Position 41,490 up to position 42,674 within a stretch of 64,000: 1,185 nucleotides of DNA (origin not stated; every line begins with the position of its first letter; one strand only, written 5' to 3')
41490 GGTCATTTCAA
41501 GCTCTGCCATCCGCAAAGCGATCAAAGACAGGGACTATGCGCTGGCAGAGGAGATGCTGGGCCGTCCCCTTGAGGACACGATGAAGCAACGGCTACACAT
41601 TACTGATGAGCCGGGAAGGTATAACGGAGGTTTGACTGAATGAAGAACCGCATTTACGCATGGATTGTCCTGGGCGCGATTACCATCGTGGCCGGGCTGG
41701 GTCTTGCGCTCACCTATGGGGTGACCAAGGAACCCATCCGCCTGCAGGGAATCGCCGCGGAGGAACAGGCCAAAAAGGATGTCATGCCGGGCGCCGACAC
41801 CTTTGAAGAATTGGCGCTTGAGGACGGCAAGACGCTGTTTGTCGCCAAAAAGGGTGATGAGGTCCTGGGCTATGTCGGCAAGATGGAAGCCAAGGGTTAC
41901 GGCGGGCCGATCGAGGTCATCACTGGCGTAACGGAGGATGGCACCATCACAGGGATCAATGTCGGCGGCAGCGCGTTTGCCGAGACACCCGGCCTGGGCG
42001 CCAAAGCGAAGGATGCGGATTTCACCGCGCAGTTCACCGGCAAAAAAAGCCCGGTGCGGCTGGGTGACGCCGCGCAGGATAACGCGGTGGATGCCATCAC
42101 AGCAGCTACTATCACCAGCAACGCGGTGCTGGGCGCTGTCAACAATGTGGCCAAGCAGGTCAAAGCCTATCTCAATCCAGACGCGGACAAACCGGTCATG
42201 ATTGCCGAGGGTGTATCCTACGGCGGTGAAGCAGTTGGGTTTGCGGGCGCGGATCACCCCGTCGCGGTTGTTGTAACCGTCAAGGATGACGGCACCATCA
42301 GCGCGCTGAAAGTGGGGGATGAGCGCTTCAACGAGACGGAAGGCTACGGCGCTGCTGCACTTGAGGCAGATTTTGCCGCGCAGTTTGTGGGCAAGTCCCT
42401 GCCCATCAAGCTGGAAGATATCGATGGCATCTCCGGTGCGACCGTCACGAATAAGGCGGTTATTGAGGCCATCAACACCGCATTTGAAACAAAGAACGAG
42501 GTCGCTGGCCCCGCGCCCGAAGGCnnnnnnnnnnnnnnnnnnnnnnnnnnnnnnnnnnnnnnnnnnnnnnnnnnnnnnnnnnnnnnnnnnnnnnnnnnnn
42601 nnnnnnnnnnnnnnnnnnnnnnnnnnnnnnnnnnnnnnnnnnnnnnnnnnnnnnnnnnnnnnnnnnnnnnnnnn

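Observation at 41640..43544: RnfG homologue expanded into a five-module FMN-binding (flavinylation-type) chain on a single membrane anchor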

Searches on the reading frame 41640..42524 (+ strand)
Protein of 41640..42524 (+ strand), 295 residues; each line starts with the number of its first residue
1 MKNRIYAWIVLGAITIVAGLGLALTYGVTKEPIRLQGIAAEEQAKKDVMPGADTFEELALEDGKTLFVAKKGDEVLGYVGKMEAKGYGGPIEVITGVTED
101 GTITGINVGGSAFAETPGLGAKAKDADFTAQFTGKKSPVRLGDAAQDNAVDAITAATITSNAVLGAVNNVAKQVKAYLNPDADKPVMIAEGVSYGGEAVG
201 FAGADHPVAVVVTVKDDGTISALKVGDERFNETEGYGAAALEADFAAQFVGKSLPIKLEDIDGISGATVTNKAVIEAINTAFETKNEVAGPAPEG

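Call 23: find_related_loci(query=A1, collection=genome_contigs, flank=9000)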
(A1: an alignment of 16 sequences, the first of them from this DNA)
Query A1 (295 aa) in genome_contigs; peptide patterns used: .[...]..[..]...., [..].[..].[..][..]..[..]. (x = any residue, [..] = any of these).
600 stretches matched a pattern (row limit reached: there are more); 462 encode a relative of the query (tblastn E <= 1e-3); the best 80 are kept; 80 distinct loci.
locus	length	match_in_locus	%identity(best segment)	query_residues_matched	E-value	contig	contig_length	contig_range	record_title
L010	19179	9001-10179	97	1-295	0e+0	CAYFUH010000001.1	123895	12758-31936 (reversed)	MAG TPA_asm: uncultured Christensenella sp. isolate ERP107106_co2_202 genome assembly, contig: NODE_33_length_123895_cov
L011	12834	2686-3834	71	1-295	6e-118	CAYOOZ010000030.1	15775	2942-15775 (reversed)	MAG TPA_asm: uncultured Christensenella sp. isolate SRP294416_co3_891 genome assembly, contig: NODE_6425_length_15775_co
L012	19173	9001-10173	69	1-294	3e-118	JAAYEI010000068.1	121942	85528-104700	MAG: Clostridiales bacterium isolate AS06rmzACSIP_86 547550_AS06, whole genome shotgun sequence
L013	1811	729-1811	54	1-295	3e-96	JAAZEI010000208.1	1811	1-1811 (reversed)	MAG: Clostridiales bacterium isolate AS09scLD_293 208426_AS09, whole genome shotgun sequence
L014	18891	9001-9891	53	1-295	1e-87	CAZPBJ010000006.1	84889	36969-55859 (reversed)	MAG TPA_asm: uncultured Christensenella sp. isolate SRP263991_co4_63 genome assembly, contig: NODE_175_length_84889_cov_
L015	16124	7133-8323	51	1-295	5e-81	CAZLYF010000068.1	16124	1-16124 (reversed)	MAG TPA_asm: uncultured Oscillospiraceae bacterium isolate SRP192927_co6_135 genome assembly, contig: NODE_8326_length_1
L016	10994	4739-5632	45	1-288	2e-67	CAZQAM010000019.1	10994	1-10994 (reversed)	MAG TPA_asm: uncultured Oscillospiraceae bacterium isolate binchicken_co43_329 genome assembly, contig: NODE_10661_lengt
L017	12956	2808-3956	44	1-290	1e-61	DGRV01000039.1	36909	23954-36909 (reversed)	MAG TPA_asm: Christensenella sp. UBA4379 UBA4379_contig_13255, whole genome shotgun sequence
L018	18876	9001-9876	45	1-292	5e-60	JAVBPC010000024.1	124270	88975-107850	MAG: Eubacteriales bacterium isolate EPI_MAG_00127 c_000002246203, whole genome shotgun sequence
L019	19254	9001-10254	47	1-290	8e-60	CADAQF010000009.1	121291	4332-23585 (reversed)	MAG: uncultured Clostridiales bacterium isolate RUG13526 genome assembly, contig: RUG13526_asm_9, whole genome shotgun s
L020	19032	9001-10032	52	74-294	7e-60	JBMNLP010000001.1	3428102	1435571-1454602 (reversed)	MAG: Christensenellales bacterium isolate SBF912LR0HQ0047 contig_5287, whole genome shotgun sequence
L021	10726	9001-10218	42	2-294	8e-56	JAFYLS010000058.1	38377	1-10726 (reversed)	MAG: Clostridia bacterium isolate RGIG7205 Water_buffalos_Cecum-1__c408280, whole genome shotgun sequence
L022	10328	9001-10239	44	1-284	9e-56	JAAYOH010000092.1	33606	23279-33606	MAG: Clostridiales bacterium isolate AS21ysBPME_341 208269_AS21, whole genome shotgun sequence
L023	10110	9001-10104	42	1-282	3e-55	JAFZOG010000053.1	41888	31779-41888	MAG: Clostridia bacterium isolate RGIG7947 Water_buffalos_Rumen-1__c344871, whole genome shotgun sequence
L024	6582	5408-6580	41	1-290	2e-54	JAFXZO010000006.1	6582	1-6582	MAG: Clostridia bacterium isolate RGIG6889 Sheep_Rumen-5__c68305, whole genome shotgun sequence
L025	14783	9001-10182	41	1-279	2e-52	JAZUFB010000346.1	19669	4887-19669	MAG: Clostridia bacterium isolate T1900045296_TH20190066.MAGScoT_cleanbin_000028 SGB_6089_k141_2789108, whole genome sho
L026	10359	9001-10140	42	25-293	2e-52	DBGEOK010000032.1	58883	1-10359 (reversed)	MAG TPA_asm: Candidatus Limiplasma sp. isolate MAG12989 k141_125773, whole genome shotgun sequence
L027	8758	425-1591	42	8-284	4e-52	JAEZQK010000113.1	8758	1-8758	MAG: Bacillota bacterium isolate OH_CFB_89 k127_1360590, whole genome shotgun sequence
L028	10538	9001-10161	41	1-293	2e-50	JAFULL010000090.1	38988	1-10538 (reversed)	MAG: Clostridia bacterium isolate RGIG4602 Roe_deer_Rectum-3__c396025, whole genome shotgun sequence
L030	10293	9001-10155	42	1-283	8e-48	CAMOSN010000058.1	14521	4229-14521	MAG: uncultured Lachnospiraceae bacterium isolate SRR873601_bin.108_metaWRAP_v1.3_MAG genome assembly, contig: NODE_1226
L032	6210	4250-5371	40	1-280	3e-46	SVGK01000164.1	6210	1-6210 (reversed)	MAG: Clostridiales bacterium isolate SIG356 NODE_30652_length_6210_cov_3.327898, whole genome shotgun sequence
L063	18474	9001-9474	39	9-279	4e-27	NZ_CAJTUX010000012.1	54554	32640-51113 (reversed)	MAG: uncultured Oscillibacter sp. isolate MGBC114583, whole genome shotgun sequence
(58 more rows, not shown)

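Call 31: search_protein_families(library=pfam, proteins=[L027:3266-4582:+, L027:4943-5899:+, L022:7975-8973:+, L030:7788-8795:+, L028:6336-8822:+, L028:5324-6334:+, L026:8352-8900:+, L032:3116-4219:-, L025:7942-8964:+, L063:8968-10680:+], max_evalue=0.001)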
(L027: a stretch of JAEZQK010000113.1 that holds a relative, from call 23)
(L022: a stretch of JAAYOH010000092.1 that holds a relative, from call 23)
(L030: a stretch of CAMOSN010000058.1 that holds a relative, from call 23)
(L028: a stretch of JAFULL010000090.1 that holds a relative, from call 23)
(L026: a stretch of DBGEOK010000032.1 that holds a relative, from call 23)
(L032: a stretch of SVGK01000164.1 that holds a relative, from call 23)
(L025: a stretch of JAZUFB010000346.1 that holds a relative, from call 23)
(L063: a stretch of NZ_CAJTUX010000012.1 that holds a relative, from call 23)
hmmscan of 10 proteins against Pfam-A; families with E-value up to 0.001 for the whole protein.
L027:3266-4582:+ (438 aa): 2 families
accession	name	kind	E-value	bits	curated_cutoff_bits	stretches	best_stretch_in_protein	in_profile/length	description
PF09861.14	Lar_N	-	7.7e-51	172.6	23.3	1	21-218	1-199/204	Lactate racemase N-terminal domain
PF21113.2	LarA_C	-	7.1e-16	58.9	25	1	293-430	4-150/152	Lactate racemase C-terminal domain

L027:4943-5899:+ (318 aa): 6 families
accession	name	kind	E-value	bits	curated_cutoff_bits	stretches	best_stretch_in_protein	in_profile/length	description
PF13649.12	Methyltransf_25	-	4.3e-14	53.4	27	1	112-204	1-97/97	Methyltransferase domain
PF13489.12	Methyltransf_23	-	2e-12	47.6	27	1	96-292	9-161/164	Methyltransferase domain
PF08241.18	Methyltransf_11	-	5.3e-12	46.7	21.2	1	113-207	1-94/95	Methyltransferase domain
PF13847.12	Methyltransf_31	-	3.2e-09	37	27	1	107-213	2-115/145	Methyltransferase domain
PF08242.18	Methyltransf_12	-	3e-08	34.7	30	1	113-206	1-98/98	Methyltransferase domain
PF03848.20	TehB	-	0.00013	21.9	20.4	1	107-205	29-129/193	Tellurite resistance protein TehB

L022:7975-8973:+ (332 aa): 1 family
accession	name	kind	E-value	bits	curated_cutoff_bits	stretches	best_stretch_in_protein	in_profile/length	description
PF02424.20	ApbE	-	3.3e-88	296.1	25.6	1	39-313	1-266/266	ApbE family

L030:7788-8795:+ (335 aa): 1 family
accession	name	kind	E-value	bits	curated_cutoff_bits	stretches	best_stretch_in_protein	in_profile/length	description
PF02424.20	ApbE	-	2.5e-85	286.6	25.6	1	42-315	1-266/266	ApbE family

L028:6336-8822:+ (828 aa): 18 families
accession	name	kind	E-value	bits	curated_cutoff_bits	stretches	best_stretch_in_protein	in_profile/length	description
PF07724.20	AAA_2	-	6.5e-72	241.4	27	1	542-714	1-165/166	AAA domain (Cdc48 subfamily)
PF17871.7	AAA_lid_9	-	6.6e-35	119.6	22.8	1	350-451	2-103/104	AAA lid domain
PF02861.25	Clp_N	-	2.1e-25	89.1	20.7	2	95-139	4-48/53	Clp amino terminal domain, pathogenicity island component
PF10431.15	ClpB_D2-small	-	2.1e-24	85.8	21.9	1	721-800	1-80/81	C-terminal, D2-small domain, of ClpB protein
PF00004.35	AAA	-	1.1e-23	84.6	21.2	2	211-323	2-110/131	ATPase family associated with various cellular activities (AAA)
PF07728.20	AAA_5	-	1.6e-18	67.5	22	1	547-667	2-124/139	AAA domain (dynein-related subfamily)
PF13191.12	AAA_16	-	1.8e-12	48.5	32.6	1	188-239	2-63/167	AAA ATPase domain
PF13401.12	AAA_22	-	5.7e-12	46.5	27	2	546-642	7-110/130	AAA domain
PF02151.25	UVR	-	1.4e-07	31.5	21.5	1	423-456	1-34/36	UvrB/uvrC motif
PF05621.17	TniB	-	2.1e-07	31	22.4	1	196-345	24-184/189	Bacterial TniB protein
PF00158.32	Sigma54_activat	-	4.1e-07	30.3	20.2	1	546-663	24-141/168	Sigma-54 interaction domain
PF01637.24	ATPase_2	-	4.2e-06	27.2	33.2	0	191-228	4-41/225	ATPase domain predominantly from Archaea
PF13173.12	AAA_14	-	2e-05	25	27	0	548-644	6-89/129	AAA domain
PF12775.13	AAA_7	-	7.4e-05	22.8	25.8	0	547-593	36-82/181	P-loop containing dynein motor region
PF01078.27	Mg_chelatase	-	0.00011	22.2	20.3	0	206-249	21-64/207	Magnesium chelatase, subunit ChlI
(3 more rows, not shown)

L028:5324-6334:+ (336 aa): 1 family
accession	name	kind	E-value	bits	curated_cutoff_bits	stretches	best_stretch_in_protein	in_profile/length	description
PF00217.24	ATP-gua_Ptrans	-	2.1e-66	223.6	22.4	1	45-234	13-202/203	ATP:guanido phosphotransferase, C-terminal catalytic domain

L026:8352-8900:+ (182 aa): 1 family
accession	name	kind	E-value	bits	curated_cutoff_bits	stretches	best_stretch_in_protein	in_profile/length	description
PF07456.16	Hpre_diP_synt_I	-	4.3e-26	92.1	30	1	12-153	1-145/147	Heptaprenyl diphosphate synthase component I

L032:3116-4219:- (367 aa): 0 families

L025:7942-8964:+ (340 aa): 1 family
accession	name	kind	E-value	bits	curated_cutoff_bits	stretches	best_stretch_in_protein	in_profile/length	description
PF02424.20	ApbE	-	1.2e-61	209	25.6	1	59-316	16-259/266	ApbE family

L063:8968-10680:+ (570 aa): 4 families
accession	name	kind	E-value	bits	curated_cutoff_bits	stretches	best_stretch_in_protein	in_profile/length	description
PF02335.20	Cytochrom_C552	-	3.9e-69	234.1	24.1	1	211-568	3-379/438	Cytochrome c552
PF04205.19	FMN_bind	-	9.4e-11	42.7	22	1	92-169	1-73/77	FMN-binding domain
PF22113.1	Mtrc-MtrF_II-IV_dom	-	4.8e-08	33.1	30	1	268-360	71-165/176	Outer membrane cytochrome MtrC/MtrF-like, domains II/IV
PF14522.11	Cytochrome_C7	-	1.2e-06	28.6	24.8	0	427-480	6-54/67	Cytochrome c7 and related cytochrome c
